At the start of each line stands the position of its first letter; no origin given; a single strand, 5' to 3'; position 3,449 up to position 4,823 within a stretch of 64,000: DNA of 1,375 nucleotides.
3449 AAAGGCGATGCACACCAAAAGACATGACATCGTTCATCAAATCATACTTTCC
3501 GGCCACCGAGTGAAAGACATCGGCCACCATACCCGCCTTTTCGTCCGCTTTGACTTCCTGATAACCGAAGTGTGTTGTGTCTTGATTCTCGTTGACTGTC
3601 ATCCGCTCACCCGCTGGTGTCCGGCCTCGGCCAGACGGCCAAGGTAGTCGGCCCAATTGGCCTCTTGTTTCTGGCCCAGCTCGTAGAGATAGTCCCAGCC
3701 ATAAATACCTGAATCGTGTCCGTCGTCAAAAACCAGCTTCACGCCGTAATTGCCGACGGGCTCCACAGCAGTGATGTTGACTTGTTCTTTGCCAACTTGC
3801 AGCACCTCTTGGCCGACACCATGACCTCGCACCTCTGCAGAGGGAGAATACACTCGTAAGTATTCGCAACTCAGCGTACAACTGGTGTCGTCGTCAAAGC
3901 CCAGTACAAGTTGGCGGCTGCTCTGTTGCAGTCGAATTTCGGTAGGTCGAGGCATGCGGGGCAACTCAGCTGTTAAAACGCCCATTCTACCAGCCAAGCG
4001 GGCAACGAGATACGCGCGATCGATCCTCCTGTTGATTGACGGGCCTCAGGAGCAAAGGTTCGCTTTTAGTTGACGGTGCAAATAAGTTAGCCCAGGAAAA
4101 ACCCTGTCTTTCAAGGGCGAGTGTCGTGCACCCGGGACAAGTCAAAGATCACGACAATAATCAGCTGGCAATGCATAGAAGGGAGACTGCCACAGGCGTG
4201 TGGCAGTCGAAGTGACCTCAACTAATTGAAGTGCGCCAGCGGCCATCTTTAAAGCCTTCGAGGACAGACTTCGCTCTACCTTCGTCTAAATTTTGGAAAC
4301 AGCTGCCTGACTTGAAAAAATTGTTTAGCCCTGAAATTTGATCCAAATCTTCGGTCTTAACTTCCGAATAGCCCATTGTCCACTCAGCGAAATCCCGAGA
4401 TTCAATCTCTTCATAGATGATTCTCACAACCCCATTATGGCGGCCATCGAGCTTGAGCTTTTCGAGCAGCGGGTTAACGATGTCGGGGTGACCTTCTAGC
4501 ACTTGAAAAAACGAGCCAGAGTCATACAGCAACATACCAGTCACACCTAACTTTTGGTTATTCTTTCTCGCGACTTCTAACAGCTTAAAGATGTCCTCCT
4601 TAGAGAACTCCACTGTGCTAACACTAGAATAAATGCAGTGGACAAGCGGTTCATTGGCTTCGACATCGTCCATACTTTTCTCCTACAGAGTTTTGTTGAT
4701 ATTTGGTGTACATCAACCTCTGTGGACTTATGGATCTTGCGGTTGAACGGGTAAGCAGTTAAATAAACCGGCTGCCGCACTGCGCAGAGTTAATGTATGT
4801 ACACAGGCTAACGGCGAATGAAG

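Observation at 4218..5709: Short BLUF photoreceptor divergently paired with a cobalamin riboswitch that controls only a ~90-aa unknown ORF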

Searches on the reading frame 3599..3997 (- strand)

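Call 7: search_protein_families(library=pfam, proteins=[window:3599-3997:-], max_evalue=1)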
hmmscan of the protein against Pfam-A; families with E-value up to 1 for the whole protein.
window:3599-3997:- (132 aa): 1 family
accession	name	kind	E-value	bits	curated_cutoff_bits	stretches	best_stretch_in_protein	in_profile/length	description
PF06155.17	GBBH-like_N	-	4.7e-30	104.6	22.8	1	21-105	1-85/85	Gamma-butyrobetaine hydroxylase-like, N-terminal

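Call 8: search_protein_families(library=ncbifam, proteins=[window:3599-3997:-], max_evalue=1)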
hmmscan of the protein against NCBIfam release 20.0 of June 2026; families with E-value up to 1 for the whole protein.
window:3599-3997:- (132 aa): 0 families

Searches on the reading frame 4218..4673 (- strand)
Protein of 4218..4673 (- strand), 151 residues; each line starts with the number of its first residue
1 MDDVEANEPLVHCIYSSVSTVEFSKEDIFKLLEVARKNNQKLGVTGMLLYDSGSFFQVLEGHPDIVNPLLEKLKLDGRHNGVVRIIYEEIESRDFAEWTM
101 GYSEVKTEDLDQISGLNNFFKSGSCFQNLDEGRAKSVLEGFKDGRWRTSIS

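Call 7: search_protein_families(library=pfam, proteins=[window:4218-4673:-], max_evalue=1)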
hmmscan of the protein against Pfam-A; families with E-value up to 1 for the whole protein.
window:4218-4673:- (151 aa): 4 families
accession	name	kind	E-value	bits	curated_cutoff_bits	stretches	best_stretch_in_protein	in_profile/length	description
PF04940.18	BLUF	-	1.1e-28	99.7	25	1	10-101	1-92/92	Sensors of blue-light using FAD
PF24787.1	TEX47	-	0.012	15.7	25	1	31-112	28-115/192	Testis-expressed protein 47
PF05384.16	DegS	-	0.06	13.3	27.6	1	15-42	5-32/159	Sensor protein DegS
PF03880.21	DbpA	-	0.077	13.5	25.6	0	49-78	37-66/72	DbpA RNA binding domain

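Call 8: search_protein_families(library=ncbifam, proteins=[window:4218-4673:-], max_evalue=1)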
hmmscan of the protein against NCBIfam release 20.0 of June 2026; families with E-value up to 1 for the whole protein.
window:4218-4673:- (151 aa): 2 families
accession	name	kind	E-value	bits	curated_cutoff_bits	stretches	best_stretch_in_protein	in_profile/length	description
TIGR01210.1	TIGR01210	equivalog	0.0031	16.8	212.15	1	11-75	34-99/313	archaeosine biosynthesis radical SAM protein RaSEA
NF011000.0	PRK14426.1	equivalog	0.17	12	89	1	36-97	24-88/92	acylphosphatase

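Call 12: find_homologous_proteins(query=window:4218-4673:-, max_evalue=1e-10)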
Query window:4218-4673:- (151 aa): 452 proteins with E <= 1e-10 among 477 candidates; the best 120 are listed.
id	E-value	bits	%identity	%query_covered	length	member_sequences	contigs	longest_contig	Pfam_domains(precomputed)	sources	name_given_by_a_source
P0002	2.2e-95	334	100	100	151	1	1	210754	PF04940.19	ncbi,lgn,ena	-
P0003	4.5e-58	213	64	100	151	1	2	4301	PF04940.19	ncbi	-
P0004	2.2e-57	211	65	100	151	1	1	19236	PF04940.19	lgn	-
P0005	2.5e-55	204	62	100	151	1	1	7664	PF03880.22,PF04940.19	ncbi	-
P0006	4.2e-55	204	63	97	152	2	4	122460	PF04940.19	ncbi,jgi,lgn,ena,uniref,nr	ncbi:phosphonate transporter [Marinomonas sp. SBI22]|uniref:BLUF domain-containing protein n=1 Tax=u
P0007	7.8e-55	203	61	99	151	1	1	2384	PF04940.19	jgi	-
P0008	1.3e-54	202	62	100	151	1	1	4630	PF04940.19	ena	-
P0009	1.7e-54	202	62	93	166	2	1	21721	PF04940.19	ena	-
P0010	4.8e-54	200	62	99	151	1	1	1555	PF04940.19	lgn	-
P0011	5.6e-54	200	60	100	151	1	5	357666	PF04940.19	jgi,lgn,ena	-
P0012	6.9e-54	200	63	100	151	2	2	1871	PF04940.19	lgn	-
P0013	2.0e-53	198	65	93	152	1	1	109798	PF04940.19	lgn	-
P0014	2.2e-53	198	64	94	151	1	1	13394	PF04940.19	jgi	jgi:uncharacterized Fe-S cluster-containing MiaB family protein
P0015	3.3e-53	198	62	99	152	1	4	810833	PF04940.19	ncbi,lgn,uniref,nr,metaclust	ncbi:photopigment and puc expression activator [Marinomonas sp. MED121]|uniref:BLUF domain-containin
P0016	4.2e-53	197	60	100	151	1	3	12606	PF04940.19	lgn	-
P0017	6.6e-53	197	62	100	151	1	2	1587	PF04940.19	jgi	jgi:hypothetical protein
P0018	7.7e-53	196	64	95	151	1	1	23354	PF04940.19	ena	-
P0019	7.9e-53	196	60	100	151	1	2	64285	PF04940.19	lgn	-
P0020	8.0e-53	196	64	95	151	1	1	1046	PF04940.19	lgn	-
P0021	1.1e-52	196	59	99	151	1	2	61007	PF04940.19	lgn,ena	-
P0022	2.9e-52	194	64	93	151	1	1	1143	PF04940.19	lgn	-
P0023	3.5e-52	194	63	95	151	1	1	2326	PF04940.19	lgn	-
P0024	6.1e-52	193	59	100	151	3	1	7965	PF04940.19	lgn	-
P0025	1.1e-51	193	60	100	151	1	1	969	PF04940.19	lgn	-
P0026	1.3e-51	192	59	93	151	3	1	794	PF04940.19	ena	-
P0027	1.3e-51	192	56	99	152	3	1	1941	PF04940.19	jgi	-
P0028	1.4e-51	192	60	100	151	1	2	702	PF04940.19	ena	-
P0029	3.0e-51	191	56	100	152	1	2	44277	PF04940.19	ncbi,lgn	ncbi:MAG: BLUF domain-containing protein [Halioglobus sp.]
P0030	3.0e-51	191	59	100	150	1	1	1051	PF04940.19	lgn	-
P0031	4.1e-51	191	60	94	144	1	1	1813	PF04940.19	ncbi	-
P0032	9.9e-51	189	59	99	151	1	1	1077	PF04940.19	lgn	-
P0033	1.1e-50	189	58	100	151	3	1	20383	PF04940.19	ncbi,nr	ncbi:MAG: BLUF domain-containing protein [Desulfobacterales bacterium]|nr:BLUF domain-containing pro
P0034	1.4e-50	189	58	95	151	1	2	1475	PF04940.19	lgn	-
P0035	1.7e-50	189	57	100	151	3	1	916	PF04940.19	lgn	-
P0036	2.1e-50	188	60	93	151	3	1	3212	PF04940.19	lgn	-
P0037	2.3e-50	188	58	100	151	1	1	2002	PF04940.19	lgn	-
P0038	2.9e-50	188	58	100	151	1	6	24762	PF04940.19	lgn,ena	-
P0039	2.9e-50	188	58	100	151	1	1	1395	PF04940.19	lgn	-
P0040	3.6e-50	188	55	99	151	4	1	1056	PF04940.19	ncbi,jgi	jgi:hypothetical protein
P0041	5.5e-50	187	58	100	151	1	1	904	PF04940.19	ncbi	-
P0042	5.6e-50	187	62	93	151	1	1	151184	PF04940.19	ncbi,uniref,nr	ncbi:BLUF domain-containing protein [Photobacterium sp. 1_MG-2023]|uniref:BLUF domain-containing pro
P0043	1.0e-49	186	58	100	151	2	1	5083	PF04940.19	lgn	-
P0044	1.7e-49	185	60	93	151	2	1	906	PF04940.19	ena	-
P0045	2.3e-49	185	54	100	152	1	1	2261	PF04940.19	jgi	-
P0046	3.8e-49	184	60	99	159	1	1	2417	PF04940.19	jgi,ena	jgi:hypothetical protein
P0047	5.0e-49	184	59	96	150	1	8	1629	PF04940.19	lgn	-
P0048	1.1e-48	183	56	100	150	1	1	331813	PF04940.19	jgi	-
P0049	2.5e-48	182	59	93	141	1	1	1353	PF04940.19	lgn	-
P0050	2.7e-48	182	58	95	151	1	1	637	PF04940.19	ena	-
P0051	3.0e-48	181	57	94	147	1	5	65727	PF04940.19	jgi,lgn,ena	-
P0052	3.6e-48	181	57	95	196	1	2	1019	PF04940.19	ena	-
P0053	4.2e-48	181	56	100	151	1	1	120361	PF04940.19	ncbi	-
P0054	5.4e-48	181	59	94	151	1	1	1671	PF04940.19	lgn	-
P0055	1.6e-47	179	55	99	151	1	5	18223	PF04940.19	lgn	-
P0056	1.9e-47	179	55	100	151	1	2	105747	PF04940.19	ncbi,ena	-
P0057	2.4e-47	179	54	95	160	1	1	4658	PF04940.19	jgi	jgi:hypothetical protein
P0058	3.6e-47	178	55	96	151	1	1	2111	PF04940.19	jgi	jgi:hypothetical protein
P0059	5.4e-47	177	57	94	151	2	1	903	PF04940.19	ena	-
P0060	1.0e-46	176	53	99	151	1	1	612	PF04940.19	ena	-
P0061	1.1e-46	176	53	99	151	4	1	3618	PF04940.19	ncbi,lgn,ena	-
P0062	1.1e-46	176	56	94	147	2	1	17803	PF04940.19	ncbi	-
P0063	1.1e-46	176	56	94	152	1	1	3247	PF04940.19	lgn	-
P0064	1.2e-46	176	58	99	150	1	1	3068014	PF04940.19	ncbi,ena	-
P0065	1.5e-46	176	55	100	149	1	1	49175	PF04940.19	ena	-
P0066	6.3e-46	174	55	99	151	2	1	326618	PF04940.19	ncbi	ncbi:BLUF domain-containing protein [Vibrio sp. RC27]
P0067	7.5e-46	174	54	100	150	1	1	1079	PF04940.19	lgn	-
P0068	2.7e-45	172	53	98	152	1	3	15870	PF04940.19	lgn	-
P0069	2.9e-45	172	52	100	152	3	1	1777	PF04940.19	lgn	-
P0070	5.4e-45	171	57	93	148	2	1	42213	PF04940.19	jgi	jgi:hypothetical protein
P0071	9.3e-45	170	59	88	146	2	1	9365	PF04940.19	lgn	-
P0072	1.5e-44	169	53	98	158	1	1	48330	PF04940.19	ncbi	ncbi:MAG: BLUF domain-containing protein [Burkholderiaceae bacterium]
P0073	4.8e-44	168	51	100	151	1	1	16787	PF04940.19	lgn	-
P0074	1.0e-43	167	55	93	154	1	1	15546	PF04940.19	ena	-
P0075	5.1e-43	164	52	95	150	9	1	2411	PF04940.19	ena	-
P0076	1.4e-42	163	55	94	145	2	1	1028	PF04940.19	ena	-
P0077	2.1e-42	162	55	94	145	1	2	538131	PF04940.19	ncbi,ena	-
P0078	3.0e-42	162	52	93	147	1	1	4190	PF04940.19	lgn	-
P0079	4.0e-42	162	49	100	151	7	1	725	PF04940.19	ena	-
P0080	4.1e-42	162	51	98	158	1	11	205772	PF04940.19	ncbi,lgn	-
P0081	6.1e-42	161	59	88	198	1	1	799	PF04940.19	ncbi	-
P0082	6.4e-42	161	53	93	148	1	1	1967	PF04940.19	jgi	jgi:hypothetical protein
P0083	1.6e-41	160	51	99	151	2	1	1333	PF04940.19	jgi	jgi:predicted nucleotidyltransferase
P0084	1.9e-41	159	52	93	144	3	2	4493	PF04940.19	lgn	-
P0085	2.8e-41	159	51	97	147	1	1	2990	PF04940.19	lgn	-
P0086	3.3e-41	159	52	93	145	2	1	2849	PF04940.19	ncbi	-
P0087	4.0e-41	158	52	95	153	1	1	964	PF04940.19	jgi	jgi:hypothetical protein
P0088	4.1e-41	158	53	94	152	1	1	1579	PF04940.19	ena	-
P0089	5.5e-41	158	53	94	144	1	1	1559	PF04940.19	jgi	jgi:hypothetical protein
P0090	5.7e-41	158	51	94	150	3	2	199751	PF04940.19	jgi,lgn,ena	jgi:hypothetical protein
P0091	7.3e-41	157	52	94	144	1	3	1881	PF04940.19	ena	-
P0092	7.4e-41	157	55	94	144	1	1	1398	PF04940.19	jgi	jgi:hypothetical protein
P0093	8.0e-41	157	48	95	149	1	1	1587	PF04940.19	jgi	jgi:hypothetical protein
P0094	8.5e-41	157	52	93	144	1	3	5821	PF04940.19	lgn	-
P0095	1.2e-40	157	52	94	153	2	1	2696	PF04940.19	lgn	-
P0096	1.2e-40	157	54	93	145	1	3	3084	PF04940.19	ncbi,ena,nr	ncbi:MAG: BLUF domain-containing protein [Chromatiales bacterium]|nr:BLUF domain-containing protein 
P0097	1.2e-40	157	54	94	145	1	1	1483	PF04940.19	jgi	jgi:hypothetical protein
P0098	1.2e-40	157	51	97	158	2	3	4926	PF04940.19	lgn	-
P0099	1.9e-40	156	50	94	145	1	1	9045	PF04940.19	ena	-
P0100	3.5e-40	155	55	94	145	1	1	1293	PF04940.19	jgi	jgi:hypothetical protein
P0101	3.8e-40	155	52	94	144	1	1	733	PF04940.19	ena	-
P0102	3.8e-40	155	54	94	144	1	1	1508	PF04940.19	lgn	-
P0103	3.9e-40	155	52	96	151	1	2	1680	PF04940.19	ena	-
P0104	4.0e-40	155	52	93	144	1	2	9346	PF04940.19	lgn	-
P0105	4.3e-40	155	55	94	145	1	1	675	PF04940.19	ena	-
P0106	4.5e-40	155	51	94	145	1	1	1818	PF04940.19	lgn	-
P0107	6.0e-40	154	54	94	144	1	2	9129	PF04940.19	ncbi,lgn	-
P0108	7.0e-40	154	51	93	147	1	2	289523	PF04940.19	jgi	jgi:hypothetical protein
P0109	7.3e-40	154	51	94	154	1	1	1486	PF04940.19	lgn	-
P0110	9.0e-40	154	55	94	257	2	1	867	PF04940.19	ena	-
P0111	1.0e-39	154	53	96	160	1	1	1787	PF04940.19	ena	-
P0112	1.1e-39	154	51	93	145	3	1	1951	PF04940.19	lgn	-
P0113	1.2e-39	153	55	94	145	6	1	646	PF04940.19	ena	-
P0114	1.3e-39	153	52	91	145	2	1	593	PF04940.19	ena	-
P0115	1.3e-39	153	53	94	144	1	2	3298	PF04940.19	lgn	-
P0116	1.3e-39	153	52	94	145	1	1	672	PF04940.19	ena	-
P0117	2.6e-39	152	54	94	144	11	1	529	PF04940.19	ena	-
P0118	2.6e-39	152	51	94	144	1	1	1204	PF04940.19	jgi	jgi:Sensors of blue-light using FAD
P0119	3.0e-39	152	50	94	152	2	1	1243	PF04940.19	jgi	jgi:Sensors of blue-light using FAD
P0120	3.0e-39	152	49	95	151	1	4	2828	PF04940.19,PF24787.2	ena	-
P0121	3.1e-39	152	51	91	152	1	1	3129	PF04940.19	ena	-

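Call 14: find_encoding_contigs(protein=P0004, flank=5000, max_places=2)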
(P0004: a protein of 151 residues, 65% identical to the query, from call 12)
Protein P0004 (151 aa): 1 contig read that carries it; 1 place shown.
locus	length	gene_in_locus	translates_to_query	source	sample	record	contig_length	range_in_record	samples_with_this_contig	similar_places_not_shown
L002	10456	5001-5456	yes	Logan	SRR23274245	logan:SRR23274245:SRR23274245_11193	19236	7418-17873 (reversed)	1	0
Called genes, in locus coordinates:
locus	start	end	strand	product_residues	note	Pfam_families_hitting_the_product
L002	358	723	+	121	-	PF00903:Glyoxalase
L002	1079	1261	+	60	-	-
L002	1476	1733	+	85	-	-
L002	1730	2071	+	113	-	PF01981:PTH2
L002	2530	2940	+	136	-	PF04828:GFA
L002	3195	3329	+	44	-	-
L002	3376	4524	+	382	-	PF00355:Rieske, PF00848:Ring_hydroxyl_A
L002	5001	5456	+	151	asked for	PF04940:BLUF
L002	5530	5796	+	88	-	-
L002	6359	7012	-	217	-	PF10294:Methyltransf_16, PF13489:Methyltransf_23 (weak), PF13649:Methyltransf_25 (weak)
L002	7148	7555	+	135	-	-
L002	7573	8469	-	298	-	PF01435:Peptidase_M48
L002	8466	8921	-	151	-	PF01906:YbjQ_1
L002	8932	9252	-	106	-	PF01906:YbjQ_1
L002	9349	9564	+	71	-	-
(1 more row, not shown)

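Call 15: find_encoding_contigs(protein=P0006, flank=5000, max_places=2)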
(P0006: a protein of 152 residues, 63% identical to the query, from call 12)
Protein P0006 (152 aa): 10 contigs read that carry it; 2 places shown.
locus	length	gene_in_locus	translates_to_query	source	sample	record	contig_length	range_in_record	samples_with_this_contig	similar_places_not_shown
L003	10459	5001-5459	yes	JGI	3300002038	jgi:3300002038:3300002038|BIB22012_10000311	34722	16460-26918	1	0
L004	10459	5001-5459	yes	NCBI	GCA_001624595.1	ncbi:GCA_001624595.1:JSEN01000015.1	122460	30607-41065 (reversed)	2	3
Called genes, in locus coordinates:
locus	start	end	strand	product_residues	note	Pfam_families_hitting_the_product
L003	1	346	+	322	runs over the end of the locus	PF00389:2-Hacid_dh, PF02826:2-Hacid_dh_C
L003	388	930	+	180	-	PF04229:GrpB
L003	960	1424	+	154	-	-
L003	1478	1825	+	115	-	PF00903:Glyoxalase (weak)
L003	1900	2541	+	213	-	PF02798:GST_N, PF13417:GST_N_3, PF13409:GST_N_2, PF00043:GST_C, PF14497:GST_C_3 (weak), PF13410:GST_C_2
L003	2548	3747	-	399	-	PF00724:Oxidored_FMN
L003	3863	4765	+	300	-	PF00126:HTH_1, PF03466:LysR_substrate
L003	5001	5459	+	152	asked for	PF04940:BLUF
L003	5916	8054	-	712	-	-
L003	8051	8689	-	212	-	-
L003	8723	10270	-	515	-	PF00497:SBP_bac_3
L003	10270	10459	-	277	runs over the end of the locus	PF13489:Methyltransf_23, PF13649:Methyltransf_25, PF13847:Methyltransf_31, PF08242:Methyltransf_12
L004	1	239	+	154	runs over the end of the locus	-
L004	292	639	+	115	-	-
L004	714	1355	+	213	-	PF02798:GST_N, PF13417:GST_N_3, PF13409:GST_N_2, PF00043:GST_C, PF14497:GST_C_3 (weak), PF13410:GST_C_2 (weak)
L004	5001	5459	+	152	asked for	PF04940:BLUF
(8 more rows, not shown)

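Call 16: find_encoding_contigs(protein=P0011, flank=5000, max_places=2)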
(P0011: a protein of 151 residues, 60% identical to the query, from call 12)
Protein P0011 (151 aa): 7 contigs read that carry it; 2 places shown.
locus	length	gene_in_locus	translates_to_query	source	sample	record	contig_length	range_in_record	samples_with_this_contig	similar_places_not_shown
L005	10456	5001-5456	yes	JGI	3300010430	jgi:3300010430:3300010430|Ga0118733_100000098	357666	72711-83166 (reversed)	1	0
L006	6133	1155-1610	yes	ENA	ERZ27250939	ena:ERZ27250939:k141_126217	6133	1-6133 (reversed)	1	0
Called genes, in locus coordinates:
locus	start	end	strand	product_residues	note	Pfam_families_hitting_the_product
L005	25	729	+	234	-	PF13827:DUF4189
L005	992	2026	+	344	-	PF03060:NMO, PF01070:FMN_dh, PF01180:DHO_dh, PF04481:DUF561 (weak), PF00977:His_biosynth (weak), PF00478:IMPDH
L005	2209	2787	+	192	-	PF01243:PNPOx_N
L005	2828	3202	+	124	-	PF12681:Glyoxalase_2 (weak), PF00903:Glyoxalase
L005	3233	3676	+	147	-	PF05425:CopD (weak)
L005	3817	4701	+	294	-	PF12146:Hydrolase_4, PF00561:Abhydrolase_1, PF12697:Abhydrolase_6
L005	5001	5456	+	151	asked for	PF04940:BLUF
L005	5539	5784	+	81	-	PF09932:DUF2164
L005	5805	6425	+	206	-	PF13489:Methyltransf_23, PF05219:DREV, PF01209:Ubie_methyltran, PF06325:PrmA, PF13847:Methyltransf_31, PF08241:Methyltransf_11, PF08242:Methyltransf_12, PF13649:Methyltransf_25, +1 more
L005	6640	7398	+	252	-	PF00106:adh_short, PF08659:KR, PF23441:SDR, PF01370:Epimerase (weak), PF13561:adh_short_C2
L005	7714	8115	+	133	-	PF13474:SnoaL_3 (weak), PF14534:DUF4440 (weak)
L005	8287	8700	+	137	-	-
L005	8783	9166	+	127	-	PF04828:GFA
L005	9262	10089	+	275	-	PF20240:DUF6597, PF12833:HTH_18, PF00165:HTH_AraC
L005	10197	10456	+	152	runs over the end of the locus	PF12973:Cupin_7 (weak), PF07883:Cupin_2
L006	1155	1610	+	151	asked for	PF04940:BLUF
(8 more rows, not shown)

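Call 17: find_encoding_contigs(protein=P0013, flank=5000, max_places=2)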
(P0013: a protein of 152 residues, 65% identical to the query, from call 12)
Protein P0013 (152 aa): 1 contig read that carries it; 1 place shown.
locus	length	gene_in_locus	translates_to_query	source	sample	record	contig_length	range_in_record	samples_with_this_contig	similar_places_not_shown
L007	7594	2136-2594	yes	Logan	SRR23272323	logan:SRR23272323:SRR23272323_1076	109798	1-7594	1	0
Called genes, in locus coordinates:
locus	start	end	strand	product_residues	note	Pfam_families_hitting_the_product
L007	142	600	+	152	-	PF11008:DUF2846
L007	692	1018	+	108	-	-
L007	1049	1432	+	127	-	-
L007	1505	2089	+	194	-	PF04299:FMN_bind_2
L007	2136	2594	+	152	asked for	PF04940:BLUF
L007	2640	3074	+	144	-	PF04828:GFA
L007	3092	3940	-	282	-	PF04116:FA_hydroxylase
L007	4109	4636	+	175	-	-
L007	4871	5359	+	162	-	-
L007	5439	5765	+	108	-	PF07876:Dabb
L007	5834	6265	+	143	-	PF00903:Glyoxalase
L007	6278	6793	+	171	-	PF00583:Acetyltransf_1, PF13673:Acetyltransf_10, PF13508:Acetyltransf_7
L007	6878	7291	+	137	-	PF12802:MarR_2 (weak), PF01047:MarR (weak)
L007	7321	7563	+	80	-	PF09932:DUF2164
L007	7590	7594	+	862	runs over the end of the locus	PF00884:Sulfatase, PF01663:Phosphodiest (weak)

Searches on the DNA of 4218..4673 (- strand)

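Call 18: search_rna_families(sources=[L002, L003, L004, L005, L006, L007], threshold=gathering)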
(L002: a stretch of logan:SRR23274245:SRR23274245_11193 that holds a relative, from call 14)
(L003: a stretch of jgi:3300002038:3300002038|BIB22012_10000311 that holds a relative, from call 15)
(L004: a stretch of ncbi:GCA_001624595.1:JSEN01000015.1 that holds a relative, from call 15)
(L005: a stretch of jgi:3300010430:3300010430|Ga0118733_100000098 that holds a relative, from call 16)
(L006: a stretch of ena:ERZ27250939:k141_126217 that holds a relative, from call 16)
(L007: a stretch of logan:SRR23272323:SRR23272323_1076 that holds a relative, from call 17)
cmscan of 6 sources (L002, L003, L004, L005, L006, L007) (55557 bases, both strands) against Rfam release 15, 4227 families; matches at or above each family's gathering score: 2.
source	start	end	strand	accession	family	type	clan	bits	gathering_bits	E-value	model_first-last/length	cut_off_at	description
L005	7588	7670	+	RF00624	P9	Gene;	-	57.3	43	1.2e-09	1-74/74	no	Pseudomonas sRNA P9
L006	3742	3824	+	RF00624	P9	Gene;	-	57.3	43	1.2e-09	1-74/74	no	Pseudomonas sRNA P9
